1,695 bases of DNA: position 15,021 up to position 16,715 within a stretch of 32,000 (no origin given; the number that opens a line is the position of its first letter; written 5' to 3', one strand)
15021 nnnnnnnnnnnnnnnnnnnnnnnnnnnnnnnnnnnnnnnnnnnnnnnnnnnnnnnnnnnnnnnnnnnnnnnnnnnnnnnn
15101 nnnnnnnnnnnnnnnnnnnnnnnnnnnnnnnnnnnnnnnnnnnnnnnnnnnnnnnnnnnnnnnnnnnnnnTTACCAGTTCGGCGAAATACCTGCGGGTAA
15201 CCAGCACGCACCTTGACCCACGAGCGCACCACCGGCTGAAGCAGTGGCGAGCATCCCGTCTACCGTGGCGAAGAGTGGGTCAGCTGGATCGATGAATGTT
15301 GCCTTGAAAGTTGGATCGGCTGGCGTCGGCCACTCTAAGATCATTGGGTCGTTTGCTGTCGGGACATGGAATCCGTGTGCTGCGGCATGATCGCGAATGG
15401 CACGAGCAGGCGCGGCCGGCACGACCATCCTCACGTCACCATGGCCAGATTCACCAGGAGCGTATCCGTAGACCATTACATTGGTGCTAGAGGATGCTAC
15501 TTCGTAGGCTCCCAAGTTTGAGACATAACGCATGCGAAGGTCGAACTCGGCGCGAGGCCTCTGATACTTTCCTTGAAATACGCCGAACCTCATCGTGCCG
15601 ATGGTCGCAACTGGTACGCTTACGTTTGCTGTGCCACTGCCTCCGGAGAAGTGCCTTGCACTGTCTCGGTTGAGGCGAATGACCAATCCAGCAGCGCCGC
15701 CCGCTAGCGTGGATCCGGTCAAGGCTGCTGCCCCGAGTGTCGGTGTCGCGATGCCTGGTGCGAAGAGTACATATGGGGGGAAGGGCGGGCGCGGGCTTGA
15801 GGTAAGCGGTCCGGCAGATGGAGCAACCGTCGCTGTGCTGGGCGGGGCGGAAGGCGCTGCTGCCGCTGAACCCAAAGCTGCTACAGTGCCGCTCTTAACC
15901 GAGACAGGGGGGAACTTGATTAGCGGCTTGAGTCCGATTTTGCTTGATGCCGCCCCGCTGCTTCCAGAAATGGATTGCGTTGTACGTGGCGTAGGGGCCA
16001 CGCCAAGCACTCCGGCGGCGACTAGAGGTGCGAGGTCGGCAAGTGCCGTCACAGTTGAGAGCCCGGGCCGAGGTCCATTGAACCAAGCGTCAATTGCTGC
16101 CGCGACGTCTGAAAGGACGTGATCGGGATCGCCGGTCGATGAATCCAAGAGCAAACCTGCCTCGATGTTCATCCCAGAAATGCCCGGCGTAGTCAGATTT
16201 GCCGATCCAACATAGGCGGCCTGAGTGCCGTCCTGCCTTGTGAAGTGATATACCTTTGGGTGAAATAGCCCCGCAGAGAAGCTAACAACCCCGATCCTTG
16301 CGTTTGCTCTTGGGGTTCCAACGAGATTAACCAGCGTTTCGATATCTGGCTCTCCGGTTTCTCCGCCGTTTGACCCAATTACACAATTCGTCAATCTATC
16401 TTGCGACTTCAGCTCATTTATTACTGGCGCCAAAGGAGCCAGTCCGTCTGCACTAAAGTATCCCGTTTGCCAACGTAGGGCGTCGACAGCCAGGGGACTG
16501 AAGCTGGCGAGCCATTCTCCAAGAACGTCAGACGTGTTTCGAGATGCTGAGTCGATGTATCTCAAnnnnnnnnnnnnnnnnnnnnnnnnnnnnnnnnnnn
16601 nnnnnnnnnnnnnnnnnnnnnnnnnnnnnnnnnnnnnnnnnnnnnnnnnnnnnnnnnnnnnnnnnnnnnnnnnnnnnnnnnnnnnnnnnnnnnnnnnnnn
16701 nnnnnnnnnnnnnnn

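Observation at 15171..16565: Unusual architecture of the PLD nuclease: one HKD domain, ~110-aa Ala/Ser/Pro/Gly linker, orphan C-terminal domain with faint B3/pseudobarrel-like pattern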

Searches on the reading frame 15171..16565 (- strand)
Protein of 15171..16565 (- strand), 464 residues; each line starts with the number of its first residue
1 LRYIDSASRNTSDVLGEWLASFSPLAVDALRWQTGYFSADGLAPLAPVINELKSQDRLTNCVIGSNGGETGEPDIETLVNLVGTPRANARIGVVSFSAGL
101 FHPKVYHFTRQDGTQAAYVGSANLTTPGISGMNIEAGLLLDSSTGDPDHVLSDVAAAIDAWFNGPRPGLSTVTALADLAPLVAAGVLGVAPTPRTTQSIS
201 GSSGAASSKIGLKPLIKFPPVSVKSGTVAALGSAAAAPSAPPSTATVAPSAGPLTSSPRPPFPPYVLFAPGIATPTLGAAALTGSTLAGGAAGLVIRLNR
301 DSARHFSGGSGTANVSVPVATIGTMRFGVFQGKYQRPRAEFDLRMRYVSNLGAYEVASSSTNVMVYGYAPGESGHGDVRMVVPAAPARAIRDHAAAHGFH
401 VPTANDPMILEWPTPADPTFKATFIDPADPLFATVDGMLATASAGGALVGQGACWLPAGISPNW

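Call 3: search_protein_families(library=pfam, proteins=[window:15171-16565:-], max_evalue=0.1)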
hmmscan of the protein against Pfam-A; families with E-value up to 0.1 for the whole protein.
window:15171-16565:- (464 aa): 2 families
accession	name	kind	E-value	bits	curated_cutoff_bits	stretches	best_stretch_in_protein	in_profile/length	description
PF09565.16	RE_NgoFVII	-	3.3e-09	36.7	23.8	1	30-142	19-134/162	NgoFVII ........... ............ N-terminal PLD domain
PF13091.12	PLDc_2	-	0.0012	19.2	27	1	85-161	65-127/132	PLD-like domain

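Call 4: search_protein_families(library=ncbifam, proteins=[window:15171-16565:-], max_evalue=0.1)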
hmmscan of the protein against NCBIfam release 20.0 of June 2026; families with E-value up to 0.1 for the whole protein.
window:15171-16565:- (464 aa): 1 family
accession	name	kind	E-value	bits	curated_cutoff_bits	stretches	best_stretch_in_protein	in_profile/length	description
NF038319.1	DISARM_DrmC_I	equivalog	0.013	15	133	1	115-143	194-221/236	DISARM system phospholipase D-like protein DrmC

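Call 5: search_solved_structures(query=window:15171-16565:-, max_evalue=10, show_alignments=3)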
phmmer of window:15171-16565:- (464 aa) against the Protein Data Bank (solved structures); distinct sequences matched with E-value up to 10: 1.
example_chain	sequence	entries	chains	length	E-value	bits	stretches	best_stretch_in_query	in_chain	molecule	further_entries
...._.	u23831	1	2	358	0.16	14.2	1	99-145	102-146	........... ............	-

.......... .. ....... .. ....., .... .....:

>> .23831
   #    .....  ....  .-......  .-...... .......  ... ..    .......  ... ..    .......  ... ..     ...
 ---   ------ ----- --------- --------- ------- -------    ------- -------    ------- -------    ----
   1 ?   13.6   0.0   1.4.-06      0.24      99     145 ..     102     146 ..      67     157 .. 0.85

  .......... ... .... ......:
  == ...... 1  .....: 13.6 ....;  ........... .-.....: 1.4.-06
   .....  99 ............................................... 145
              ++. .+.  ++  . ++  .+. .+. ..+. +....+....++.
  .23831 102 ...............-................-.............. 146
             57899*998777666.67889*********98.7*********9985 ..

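Call 8: find_homologous_proteins(query=window:15171-16565:-, max_evalue=0.001)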
Query window:15171-16565:- (464 aa): 323 proteins with E <= 0.001 among 8000 candidates; the best 120 are listed.
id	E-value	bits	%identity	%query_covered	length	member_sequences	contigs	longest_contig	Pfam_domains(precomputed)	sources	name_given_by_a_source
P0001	0.0e+0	1017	100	100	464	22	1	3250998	PF09565.17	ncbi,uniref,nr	ncbi:NgoFVII family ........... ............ [Paracoccus suum]|uniref:NgoFVII family restriction end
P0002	1.2e-283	959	94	100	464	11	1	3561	PF09565.17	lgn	-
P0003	4.9e-264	895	88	100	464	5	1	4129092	PF09565.17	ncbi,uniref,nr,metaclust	ncbi:phospholipase D family protein [Rhodobacteraceae bacterium PD-2]|uniref:NgoFVII family restrict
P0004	1.8e-261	886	85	100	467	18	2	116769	PF09565.17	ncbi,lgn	-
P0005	1.6e-251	853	85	100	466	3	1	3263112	PF09565.17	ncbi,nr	ncbi:NgoFVII family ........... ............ [Cereibacter sphaeroides]|nr:NgoFVII family restriction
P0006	8.6e-250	848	83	100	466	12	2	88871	PF09565.17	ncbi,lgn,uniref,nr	ncbi:phospholipase D family protein [Paracoccus shanxieyensis]|uniref:NgoFVII family restriction end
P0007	7.6e-243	825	81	100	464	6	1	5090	PF09565.17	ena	-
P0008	3.5e-238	809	79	100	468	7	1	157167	PF09565.17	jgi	-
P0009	1.5e-214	731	73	97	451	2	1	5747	-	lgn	-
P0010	9.3e-181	620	60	100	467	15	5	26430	PF09565.17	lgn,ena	-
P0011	6.5e-164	564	59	96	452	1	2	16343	-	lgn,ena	-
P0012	6.1e-159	548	57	96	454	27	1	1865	-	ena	-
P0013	4.9e-157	542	52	100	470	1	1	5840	PF09565.17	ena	-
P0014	1.1e-154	534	53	100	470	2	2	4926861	PF13091.13,PF09565.17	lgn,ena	-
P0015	4.2e-152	526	53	100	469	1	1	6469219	PF13091.13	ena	-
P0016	9.0e-149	515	53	100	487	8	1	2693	PF09565.17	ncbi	-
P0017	1.7e-148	514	53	100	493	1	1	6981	PF09565.17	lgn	-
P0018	2.1e-148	513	53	99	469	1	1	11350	PF09565.17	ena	-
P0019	2.4e-148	513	53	99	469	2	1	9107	PF09565.17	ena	-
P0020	5.1e-148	512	53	98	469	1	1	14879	PF09565.17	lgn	-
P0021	1.5e-147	511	53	100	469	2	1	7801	PF09565.17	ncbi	-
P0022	3.9e-147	509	52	100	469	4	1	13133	PF09565.17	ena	-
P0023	1.4e-146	507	50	100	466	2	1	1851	PF09565.17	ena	-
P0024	5.1e-145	502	51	100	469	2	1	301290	PF09565.17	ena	-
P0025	5.7e-145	502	52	99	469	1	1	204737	PF09565.17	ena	-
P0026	6.9e-145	502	52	100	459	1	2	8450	PF09565.17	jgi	jgi:hypothetical protein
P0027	1.5e-144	501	50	100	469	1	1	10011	PF09565.17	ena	-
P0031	5.3e-141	489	50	100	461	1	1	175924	PF09565.17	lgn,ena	-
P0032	5.5e-141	489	49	100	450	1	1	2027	PF09565.17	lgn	-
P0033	1.8e-140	487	51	100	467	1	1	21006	PF09565.17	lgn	-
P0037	1.5e-137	478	46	100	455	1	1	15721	PF13091.13,PF09565.17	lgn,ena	-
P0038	1.6e-136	474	58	44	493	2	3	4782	PF13091.13,PF09565.17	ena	-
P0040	2.4e-135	470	49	100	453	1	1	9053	PF09565.17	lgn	-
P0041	7.1e-134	465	49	100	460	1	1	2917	PF09565.17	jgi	jgi:hypothetical protein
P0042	7.3e-134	465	50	100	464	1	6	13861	PF09565.17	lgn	-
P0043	5.6e-133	462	50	100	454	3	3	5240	PF13091.13,PF09565.17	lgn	-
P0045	3.0e-131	457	49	100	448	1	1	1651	PF09565.17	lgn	-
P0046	6.4e-131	456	48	100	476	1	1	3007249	PF09565.17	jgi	jgi:hypothetical protein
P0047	7.3e-131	455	49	100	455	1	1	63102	PF13091.13,PF09565.17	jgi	jgi:hypothetical protein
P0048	7.9e-131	455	48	100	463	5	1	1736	PF09565.17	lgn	-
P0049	5.7e-130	453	47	100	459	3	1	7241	PF09565.17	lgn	-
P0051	7.4e-129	449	49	100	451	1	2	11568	PF09565.17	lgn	-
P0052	1.6e-128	448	47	100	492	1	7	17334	PF09565.17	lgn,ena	-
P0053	1.6e-128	448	49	100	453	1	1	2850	PF09565.17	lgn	-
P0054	1.9e-128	448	47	100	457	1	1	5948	PF09565.17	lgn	-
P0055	5.0e-128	446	47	100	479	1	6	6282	PF09565.17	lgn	-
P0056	1.1e-127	445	49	92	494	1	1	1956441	PF13091.13,PF09565.17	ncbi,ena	-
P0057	1.9e-127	444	48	100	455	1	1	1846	PF09565.17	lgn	-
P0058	2.0e-127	444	47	100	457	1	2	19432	PF09565.17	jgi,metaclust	metaclust:\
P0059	2.1e-127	444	47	100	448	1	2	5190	PF13091.13,PF09565.17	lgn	-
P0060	6.1e-127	443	46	100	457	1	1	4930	PF09565.17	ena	-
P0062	1.0e-126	442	46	100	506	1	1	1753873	PF09565.17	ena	-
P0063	2.7e-126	440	47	100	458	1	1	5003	PF09565.17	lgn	-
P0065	1.6e-125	438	47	100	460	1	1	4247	PF09565.17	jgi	jgi:hypothetical protein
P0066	4.5e-125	436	47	100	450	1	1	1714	PF09565.17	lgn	-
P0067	8.7e-125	435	45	94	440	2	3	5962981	PF09565.17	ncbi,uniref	ncbi:phospholipase D family protein [Bradyrhizobium sp. SZCCHNR3054]|uniref:phospholipase D family p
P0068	1.6e-124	435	47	100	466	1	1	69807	PF13091.13,PF09565.17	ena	-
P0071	4.1e-124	433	46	100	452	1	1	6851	PF13091.13,PF09565.17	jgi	jgi:hypothetical protein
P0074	1.1e-123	432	46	100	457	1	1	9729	PF09565.17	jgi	jgi:hypothetical protein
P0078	7.6e-123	429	46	100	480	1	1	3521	PF09565.17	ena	-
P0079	8.5e-123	429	47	100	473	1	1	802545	PF09565.17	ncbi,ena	-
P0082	2.0e-122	428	46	100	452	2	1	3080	PF09565.17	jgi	-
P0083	3.0e-122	427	44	100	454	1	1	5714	PF13091.13,PF09565.17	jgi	jgi:hypothetical protein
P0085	8.7e-122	426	46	100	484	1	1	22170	PF09565.17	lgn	-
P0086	9.3e-122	425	47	100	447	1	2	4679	PF09565.17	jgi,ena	-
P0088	2.1e-121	424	47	100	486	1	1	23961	PF09565.17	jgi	jgi:NgoFVII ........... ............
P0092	6.6e-121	423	44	100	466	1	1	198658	PF13091.13,PF09565.17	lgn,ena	-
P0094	1.3e-120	422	47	100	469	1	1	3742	PF13091.13,PF09565.17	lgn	-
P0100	1.5e-119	418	46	100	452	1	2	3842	PF09565.17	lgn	-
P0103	4.8e-119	417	46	100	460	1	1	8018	PF09565.17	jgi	jgi:hypothetical protein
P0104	1.8e-118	415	45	100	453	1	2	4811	PF13091.13,PF09565.17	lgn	-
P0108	1.2e-117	412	73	57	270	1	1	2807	PF09565.17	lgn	-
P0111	3.6e-117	410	46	100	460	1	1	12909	PF09565.17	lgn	-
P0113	6.4e-116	406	46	100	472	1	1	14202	PF09565.17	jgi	jgi:hypothetical protein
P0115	1.1e-115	405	45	100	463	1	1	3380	PF09565.17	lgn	-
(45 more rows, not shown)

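Call 19: find_encoding_contigs(protein=P0015, flank=6000, max_places=2)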
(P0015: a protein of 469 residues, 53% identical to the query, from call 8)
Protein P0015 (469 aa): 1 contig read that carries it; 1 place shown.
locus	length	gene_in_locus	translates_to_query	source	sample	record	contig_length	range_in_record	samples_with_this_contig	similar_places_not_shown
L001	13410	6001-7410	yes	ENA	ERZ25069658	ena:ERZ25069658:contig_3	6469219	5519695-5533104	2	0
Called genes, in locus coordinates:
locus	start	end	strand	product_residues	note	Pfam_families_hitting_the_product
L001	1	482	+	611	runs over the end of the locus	PF03235:GmrSD_N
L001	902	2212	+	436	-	-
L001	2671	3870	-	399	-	PF00520:Ion_trans, PF07885:Ion_trans_2, PF04326:SLFN_AlbA_2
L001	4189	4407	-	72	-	-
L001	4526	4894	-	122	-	-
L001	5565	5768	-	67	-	-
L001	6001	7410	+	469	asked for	PF13091:PLDc_2 (faint)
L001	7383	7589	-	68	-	-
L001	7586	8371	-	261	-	PF01695:IstB_IS21, PF00308:Bac_DnaA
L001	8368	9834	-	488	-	PF22483:Mu-transpos_C_2 (weak)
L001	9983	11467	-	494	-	PF01555:N6_N4_Mtase (weak), PF01170:UPF0020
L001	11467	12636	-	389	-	PF01555:N6_N4_Mtase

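Call 20: find_encoding_contigs(protein=P0079, flank=6000, max_places=2)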
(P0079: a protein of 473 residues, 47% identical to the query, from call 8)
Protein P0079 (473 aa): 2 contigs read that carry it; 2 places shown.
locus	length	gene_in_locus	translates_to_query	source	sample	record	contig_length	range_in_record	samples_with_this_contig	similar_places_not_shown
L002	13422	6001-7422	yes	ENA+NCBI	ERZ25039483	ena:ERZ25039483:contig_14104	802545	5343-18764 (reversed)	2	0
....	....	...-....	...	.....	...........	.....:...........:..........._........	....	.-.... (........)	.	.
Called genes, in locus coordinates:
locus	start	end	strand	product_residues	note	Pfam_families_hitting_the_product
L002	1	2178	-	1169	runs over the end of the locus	PF03924:CHASE, PF08448:PAS_4, PF00989:PAS, PF08448:PAS_4, PF13188:PAS_8, PF08447:PAS_3, PF00990:GGDEF, PF00563:EAL, +3 more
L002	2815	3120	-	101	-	-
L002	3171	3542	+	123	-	PF13840:ACT_7, PF01842:ACT (weak), PF22468:ACT_9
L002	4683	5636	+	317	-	PF00561:Abhydrolase_1 (weak), PF00326:Peptidase_S9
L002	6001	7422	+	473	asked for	PF09565:RE_NgoFVII (weak)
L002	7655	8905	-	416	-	PF01555:N6_N4_Mtase (weak), PF01170:UPF0020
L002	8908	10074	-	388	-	PF01555:N6_N4_Mtase, PF01170:UPF0020 (weak)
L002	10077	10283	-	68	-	-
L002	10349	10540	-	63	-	-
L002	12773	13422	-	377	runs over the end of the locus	-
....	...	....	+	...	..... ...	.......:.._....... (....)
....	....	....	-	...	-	?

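Call 21: find_encoding_contigs(protein=P0092, flank=6000, max_places=2)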
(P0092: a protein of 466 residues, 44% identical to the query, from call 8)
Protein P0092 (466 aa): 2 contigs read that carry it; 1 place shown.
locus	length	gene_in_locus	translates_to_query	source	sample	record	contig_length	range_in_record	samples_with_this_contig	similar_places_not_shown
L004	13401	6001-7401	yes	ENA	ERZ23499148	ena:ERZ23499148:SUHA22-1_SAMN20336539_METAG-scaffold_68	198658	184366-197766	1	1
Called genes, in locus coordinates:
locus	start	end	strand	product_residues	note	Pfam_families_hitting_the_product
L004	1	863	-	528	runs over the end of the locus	PF09250:Prim-Pol, PF13481:AAA_25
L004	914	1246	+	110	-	PF04255:DUF433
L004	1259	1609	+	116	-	PF18480:DUF5615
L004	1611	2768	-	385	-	-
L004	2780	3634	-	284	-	-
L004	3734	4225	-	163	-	-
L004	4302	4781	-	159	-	-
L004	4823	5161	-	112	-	-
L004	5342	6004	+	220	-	PF08279:HTH_11, PF13280:WYL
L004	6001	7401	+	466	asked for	PF09565:RE_NgoFVII (faint), PF13091:PLDc_2 (faint)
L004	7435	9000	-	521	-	PF01170:UPF0020 (weak), PF01555:N6_N4_Mtase (weak)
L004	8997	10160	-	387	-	PF01555:N6_N4_Mtase, PF01170:UPF0020 (weak)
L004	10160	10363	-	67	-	-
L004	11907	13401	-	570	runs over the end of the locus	PF00012:HSP70, PF06723:MreB_Mbl (weak)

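Call 25: search_protein_families(library=pfam, proteins=[L002:10077-10283:-, L004:10160-10363:-], max_evalue=1)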
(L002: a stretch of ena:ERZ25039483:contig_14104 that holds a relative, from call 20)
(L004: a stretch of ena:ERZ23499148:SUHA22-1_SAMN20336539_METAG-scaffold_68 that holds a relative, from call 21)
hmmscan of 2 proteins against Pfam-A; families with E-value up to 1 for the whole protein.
L002:10077-10283:- (68 aa): 2 families
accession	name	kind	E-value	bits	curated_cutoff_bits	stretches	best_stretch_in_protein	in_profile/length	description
PF09386.16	ParD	-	0.048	14.5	27.3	1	8-38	3-33/80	Antitoxin ParD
PF04221.18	RelB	-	0.09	13.1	22.4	1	12-55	7-49/82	RelB antitoxin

L004:10160-10363:- (67 aa): 0 families

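Call 39: predict_structure(alignment_id=A4)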
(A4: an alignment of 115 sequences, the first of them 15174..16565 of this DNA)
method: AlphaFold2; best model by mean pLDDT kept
length: 464 residues; sequences in the alignment: 115
mean_pLDDT: 90.9   pTM: 0.54
mean pLDDT of the five models: 90.9, 90.1, 89.3, 89.3, 89.1
residues with pLDDT >= 90: 382; 70-90: 35; 50-70: 18; < 50: 29
segments of 3 or more residues with pLDDT < 50: 192-201, 226-241
pLDDT, mean of each block of 10 residues (from residue 1): 97 98 98 96 98 98 91 94 96 94 97 98 97 98 98 98 96 95 86 45 61 92 55 42 52 87 95 96 91 97 97 96 97 97 98 97 96 92 98 98 98 96 98 98 92 94 92
secondary structure, 60 per line:
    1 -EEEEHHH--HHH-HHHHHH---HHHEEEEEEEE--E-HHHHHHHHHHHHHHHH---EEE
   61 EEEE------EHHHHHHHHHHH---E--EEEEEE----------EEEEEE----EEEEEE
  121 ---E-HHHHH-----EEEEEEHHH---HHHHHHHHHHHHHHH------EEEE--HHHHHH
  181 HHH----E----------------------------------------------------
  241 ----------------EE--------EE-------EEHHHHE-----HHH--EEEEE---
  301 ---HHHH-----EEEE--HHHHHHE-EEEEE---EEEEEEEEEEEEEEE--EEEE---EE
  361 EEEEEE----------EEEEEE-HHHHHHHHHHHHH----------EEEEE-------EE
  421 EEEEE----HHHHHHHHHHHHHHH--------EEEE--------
elements in order: E2-5 H15-20 E27-34 H39-54 E58-64 H72-82 E89-94 E105-110 E115-120 H126-130 E136-141 H148-162 E169-172 H175-183 H278-281 E293-297 H304-307 E313-316 H319-324 E327-331 E335-349 E352-355 E359-366 E377-382 H384-396 E407-411 E419-425 H430-444 E453-456

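Call 43: fold_search(model_id=the predicted structure, library=pdb)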
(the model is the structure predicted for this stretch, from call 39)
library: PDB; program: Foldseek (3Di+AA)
matches with E <= 10: 680; with E <= 0.001: 33
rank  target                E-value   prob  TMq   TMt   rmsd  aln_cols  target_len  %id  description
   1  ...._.                1.6e-11  1.00  0.24  0.31  18.9       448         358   13  Structure of the BfiI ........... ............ (released 2005-10-07)
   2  7clg_B                6.7e-09  1.00  0.31  0.18   3.0       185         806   16  Crystal structure of the ATP-dependent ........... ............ SauUSI (released 2021-01-20)
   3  7clg_A                2.5e-08  1.00  0.29  0.16   2.8       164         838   16  Crystal structure of the ATP-dependent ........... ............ SauUSI (released 2021-01-20)
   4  4rct_A                8.0e-07  1.00  0.24  0.31  18.0       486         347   14  Crystal structure of R-protein of NgoAVII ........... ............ (released 2014-12-24)
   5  7e0m_A                5.1e-06  1.00  0.24  0.28   5.3       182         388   19  Crystal structure of phospholipase D (released 2021-12-22)
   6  4urj_C                2.9e-05  1.00  0.27  0.64   4.2       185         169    9  Crystal structure of human BJ-TSA-9 (released 2014-10-01)
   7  6ehi_D                4.3e-05  1.00  0.26  0.67   3.7       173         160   13  NucT from Helicobacter pylori (released 2018-01-17)
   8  6ehi_A                4.3e-05  1.00  0.26  0.66   4.0       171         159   12  NucT from Helicobacter pylori (released 2018-01-17)
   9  4gel_A                5.1e-05  1.00  0.24  0.54   3.9       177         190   14  Crystal structure of Zucchini (released 2012-10-17)
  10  4urj_B                2.0e-04  1.00  0.26  0.61   4.2       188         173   10  Crystal structure of human BJ-TSA-9 (released 2014-10-01)
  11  4urj_D                2.0e-04  1.00  0.26  0.59   4.5       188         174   10  Crystal structure of human BJ-TSA-9 (released 2014-10-01)
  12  8yr6                  2.4e-04  1.00  0.26  0.28   3.8       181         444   14  Crystal structure of E. coli phosphatidylserine synthase complexed with 16:0/16:0 CDP-DG (released 2024-11-20)
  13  1v0y                  2.4e-04  1.00  0.20  0.19   4.8       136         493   13  Phospholipase D from Streptomyces sp. strain PMF soaked with the substrate dibutyrylphosphatidylcholine. (released 2004-06-03)
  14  1v0v                  2.6e-04  1.00  0.21  0.20   5.4       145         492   14  Phospholipase D from Streptomyces sp. strain PMF soaked with the substrate dibutyrylphosphatidylcholine. (released 2004-06-03)
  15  8v08_B                3.1e-04  1.00  0.27  0.31   4.4       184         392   15  Crystal structure of human PLD4 co-crystallized with 5'Pi-ssDNA (released 2024-03-13)
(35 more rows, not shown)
